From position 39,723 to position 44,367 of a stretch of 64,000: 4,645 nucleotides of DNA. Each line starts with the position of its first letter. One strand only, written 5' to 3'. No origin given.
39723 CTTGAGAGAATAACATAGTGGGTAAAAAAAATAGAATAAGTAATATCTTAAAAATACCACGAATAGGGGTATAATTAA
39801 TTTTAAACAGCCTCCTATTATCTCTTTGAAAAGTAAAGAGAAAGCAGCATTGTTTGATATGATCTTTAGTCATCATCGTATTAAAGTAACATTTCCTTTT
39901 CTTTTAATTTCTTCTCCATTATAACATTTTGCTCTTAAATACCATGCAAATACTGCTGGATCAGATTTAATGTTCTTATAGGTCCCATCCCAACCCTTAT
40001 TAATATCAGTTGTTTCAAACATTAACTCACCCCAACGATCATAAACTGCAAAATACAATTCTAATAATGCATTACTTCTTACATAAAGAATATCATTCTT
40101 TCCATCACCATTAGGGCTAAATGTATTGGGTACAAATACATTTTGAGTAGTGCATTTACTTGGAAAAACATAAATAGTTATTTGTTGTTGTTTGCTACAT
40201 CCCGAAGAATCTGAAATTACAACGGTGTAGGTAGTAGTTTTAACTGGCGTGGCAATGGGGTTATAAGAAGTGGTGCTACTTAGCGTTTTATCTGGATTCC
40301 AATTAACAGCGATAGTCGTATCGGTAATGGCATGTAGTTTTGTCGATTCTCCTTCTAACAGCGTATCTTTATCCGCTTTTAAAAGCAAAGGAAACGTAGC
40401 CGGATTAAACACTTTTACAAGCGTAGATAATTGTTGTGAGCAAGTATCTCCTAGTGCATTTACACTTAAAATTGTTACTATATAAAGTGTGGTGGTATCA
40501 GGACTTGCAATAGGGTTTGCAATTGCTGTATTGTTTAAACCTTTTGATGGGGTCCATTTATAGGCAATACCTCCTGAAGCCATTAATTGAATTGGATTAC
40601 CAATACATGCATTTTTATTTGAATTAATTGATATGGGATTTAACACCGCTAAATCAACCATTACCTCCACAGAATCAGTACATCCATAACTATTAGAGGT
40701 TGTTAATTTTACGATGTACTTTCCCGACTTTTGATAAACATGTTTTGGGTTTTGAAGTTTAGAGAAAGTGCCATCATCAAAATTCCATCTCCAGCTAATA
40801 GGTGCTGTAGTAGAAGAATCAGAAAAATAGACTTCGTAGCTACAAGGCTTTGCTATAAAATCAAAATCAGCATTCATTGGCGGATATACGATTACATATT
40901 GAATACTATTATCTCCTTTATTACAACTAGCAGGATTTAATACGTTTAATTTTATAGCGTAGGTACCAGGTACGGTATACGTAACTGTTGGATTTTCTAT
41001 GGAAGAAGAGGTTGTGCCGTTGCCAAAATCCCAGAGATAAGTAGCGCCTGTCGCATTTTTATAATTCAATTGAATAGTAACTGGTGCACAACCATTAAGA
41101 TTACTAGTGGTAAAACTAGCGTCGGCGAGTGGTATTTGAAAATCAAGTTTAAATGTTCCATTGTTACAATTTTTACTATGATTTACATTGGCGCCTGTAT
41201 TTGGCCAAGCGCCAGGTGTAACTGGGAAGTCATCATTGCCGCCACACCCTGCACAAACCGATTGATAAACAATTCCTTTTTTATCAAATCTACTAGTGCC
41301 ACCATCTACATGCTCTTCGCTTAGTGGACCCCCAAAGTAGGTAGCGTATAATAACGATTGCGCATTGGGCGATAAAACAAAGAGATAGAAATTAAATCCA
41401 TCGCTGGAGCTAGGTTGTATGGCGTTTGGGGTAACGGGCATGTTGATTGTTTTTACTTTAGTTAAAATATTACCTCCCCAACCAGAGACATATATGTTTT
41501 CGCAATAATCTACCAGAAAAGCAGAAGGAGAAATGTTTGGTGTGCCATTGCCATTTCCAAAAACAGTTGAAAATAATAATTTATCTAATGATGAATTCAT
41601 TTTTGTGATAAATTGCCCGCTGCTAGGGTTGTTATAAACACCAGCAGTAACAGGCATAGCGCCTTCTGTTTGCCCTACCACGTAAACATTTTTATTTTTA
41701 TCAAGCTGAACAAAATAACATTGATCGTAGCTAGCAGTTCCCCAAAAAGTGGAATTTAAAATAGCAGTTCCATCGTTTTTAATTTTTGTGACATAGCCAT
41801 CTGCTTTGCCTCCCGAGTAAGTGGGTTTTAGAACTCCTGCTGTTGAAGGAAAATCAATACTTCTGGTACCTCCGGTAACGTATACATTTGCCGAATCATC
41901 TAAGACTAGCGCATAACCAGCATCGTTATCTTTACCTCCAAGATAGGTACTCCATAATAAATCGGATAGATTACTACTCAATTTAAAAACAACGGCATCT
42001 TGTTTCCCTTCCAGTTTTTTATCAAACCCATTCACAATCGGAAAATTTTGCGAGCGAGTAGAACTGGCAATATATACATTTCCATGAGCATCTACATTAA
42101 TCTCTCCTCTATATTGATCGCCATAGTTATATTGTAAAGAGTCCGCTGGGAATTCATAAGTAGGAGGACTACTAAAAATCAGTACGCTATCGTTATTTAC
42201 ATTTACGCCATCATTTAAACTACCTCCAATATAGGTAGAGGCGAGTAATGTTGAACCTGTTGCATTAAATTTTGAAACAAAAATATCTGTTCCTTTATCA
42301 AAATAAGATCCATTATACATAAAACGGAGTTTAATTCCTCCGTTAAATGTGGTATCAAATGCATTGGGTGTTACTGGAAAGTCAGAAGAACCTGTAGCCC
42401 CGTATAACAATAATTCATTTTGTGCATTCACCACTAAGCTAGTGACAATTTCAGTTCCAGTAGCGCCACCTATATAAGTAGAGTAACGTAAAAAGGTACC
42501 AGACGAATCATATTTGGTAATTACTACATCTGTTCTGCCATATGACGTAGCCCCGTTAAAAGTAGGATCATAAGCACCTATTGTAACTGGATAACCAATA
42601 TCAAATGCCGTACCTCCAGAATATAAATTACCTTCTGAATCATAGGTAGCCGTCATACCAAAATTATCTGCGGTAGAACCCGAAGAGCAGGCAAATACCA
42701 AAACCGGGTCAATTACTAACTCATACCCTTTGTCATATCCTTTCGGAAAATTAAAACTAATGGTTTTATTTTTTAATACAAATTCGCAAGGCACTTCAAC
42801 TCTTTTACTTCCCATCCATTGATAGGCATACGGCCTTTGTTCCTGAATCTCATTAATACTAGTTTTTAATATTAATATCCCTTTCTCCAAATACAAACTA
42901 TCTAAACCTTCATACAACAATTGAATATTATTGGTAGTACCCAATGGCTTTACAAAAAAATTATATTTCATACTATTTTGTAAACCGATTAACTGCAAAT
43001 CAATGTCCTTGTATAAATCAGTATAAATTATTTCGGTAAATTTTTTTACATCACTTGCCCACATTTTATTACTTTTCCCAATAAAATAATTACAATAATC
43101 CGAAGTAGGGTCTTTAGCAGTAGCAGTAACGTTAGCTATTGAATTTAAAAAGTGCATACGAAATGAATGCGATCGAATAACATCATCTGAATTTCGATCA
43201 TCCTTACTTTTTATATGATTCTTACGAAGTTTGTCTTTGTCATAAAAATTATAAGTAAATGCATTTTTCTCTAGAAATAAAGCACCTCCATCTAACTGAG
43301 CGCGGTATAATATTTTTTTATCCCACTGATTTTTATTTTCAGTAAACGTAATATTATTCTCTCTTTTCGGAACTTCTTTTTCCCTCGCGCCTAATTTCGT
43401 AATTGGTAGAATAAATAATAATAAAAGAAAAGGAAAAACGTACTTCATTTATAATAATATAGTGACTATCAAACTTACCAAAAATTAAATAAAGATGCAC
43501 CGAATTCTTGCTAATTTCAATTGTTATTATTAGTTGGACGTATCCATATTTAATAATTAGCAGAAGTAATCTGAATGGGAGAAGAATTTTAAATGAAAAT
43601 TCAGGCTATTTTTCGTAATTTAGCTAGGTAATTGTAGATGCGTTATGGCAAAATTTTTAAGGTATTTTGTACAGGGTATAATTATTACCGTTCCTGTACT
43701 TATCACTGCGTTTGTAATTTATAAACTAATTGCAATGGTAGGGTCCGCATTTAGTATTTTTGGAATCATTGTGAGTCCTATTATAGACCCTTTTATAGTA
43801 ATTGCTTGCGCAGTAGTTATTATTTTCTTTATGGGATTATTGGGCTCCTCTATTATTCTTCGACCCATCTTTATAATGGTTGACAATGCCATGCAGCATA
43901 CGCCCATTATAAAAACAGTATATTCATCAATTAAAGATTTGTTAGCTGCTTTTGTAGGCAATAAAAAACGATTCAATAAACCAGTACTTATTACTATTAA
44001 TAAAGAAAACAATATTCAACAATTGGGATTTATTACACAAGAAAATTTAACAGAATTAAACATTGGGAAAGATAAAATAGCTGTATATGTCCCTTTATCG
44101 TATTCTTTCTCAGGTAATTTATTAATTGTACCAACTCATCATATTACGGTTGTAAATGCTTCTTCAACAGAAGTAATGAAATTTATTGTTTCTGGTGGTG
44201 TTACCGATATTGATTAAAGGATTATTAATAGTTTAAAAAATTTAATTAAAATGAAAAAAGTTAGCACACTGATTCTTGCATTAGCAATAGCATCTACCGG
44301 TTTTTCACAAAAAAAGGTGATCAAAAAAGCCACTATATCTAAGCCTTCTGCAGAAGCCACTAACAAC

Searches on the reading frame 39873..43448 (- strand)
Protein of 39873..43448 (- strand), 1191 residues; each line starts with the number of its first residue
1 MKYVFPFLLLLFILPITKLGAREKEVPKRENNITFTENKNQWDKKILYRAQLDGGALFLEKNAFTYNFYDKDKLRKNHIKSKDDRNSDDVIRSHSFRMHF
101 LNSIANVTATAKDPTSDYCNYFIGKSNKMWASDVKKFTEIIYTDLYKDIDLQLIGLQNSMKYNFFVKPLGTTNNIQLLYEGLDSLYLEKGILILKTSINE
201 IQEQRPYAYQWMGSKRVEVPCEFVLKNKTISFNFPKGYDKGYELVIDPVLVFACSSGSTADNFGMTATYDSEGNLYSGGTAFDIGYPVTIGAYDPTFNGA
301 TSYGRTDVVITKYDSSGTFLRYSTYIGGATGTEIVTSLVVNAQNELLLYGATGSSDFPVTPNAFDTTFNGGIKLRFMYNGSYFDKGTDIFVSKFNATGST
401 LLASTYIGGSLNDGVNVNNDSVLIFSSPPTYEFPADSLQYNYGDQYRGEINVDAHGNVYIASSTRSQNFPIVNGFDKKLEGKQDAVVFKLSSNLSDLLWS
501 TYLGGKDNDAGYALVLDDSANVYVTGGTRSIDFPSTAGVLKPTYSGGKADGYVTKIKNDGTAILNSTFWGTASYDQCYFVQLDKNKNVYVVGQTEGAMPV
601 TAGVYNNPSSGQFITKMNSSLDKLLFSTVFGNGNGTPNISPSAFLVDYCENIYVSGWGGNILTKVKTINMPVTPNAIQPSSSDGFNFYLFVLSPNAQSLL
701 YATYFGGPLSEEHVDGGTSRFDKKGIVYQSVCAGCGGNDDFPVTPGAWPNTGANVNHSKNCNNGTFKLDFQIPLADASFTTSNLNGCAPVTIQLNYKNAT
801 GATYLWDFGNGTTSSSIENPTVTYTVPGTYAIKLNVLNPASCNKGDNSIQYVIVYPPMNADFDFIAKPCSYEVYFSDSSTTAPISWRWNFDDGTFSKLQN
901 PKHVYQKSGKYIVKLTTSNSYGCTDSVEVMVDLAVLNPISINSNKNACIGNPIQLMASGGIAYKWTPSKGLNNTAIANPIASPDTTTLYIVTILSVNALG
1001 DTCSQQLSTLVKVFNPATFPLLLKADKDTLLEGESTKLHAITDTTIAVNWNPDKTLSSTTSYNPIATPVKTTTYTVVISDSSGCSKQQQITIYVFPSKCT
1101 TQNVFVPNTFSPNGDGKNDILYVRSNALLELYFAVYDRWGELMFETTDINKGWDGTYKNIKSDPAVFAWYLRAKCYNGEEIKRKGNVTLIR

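Call 8: search_protein_families(library=pfam, proteins=[window:39873-43448:-], max_evalue=0.001)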
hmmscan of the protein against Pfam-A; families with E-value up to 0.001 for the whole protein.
window:39873-43448:- (1191 aa): 5 families
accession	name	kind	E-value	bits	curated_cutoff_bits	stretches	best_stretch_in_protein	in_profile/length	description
PF25778.1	DUF7948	-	3.2e-67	227.1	27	1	35-249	1-214/214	Domain of unknown function (DUF7948)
PF18911.6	PKD_4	-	7.5e-26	90.4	27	2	869-928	20-79/85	PKD domain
PF00801.26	PKD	-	6.2e-19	68.2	23.5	2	789-841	18-70/80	PKD domain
PF13585.12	CHU_C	-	4.4e-13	49.6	27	1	1105-1188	2-85/86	CHU_C Type IX secretion signal domain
PF06739.17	SBBP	-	3.3e-08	33.8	20.5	1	499-530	2-34/38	Beta-propeller repeat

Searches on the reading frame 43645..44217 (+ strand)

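Call 54: search_protein_families(library=pfam, proteins=[window:43645-44217:+], max_evalue=0.001)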
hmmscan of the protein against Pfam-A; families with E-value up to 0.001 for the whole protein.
window:43645-44217:+ (190 aa): 1 family
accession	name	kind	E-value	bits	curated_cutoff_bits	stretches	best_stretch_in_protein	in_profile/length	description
PF04367.18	DUF502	-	1.5e-26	92.8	23.8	1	56-156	3-106/107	Protein of unknown function (DUF502)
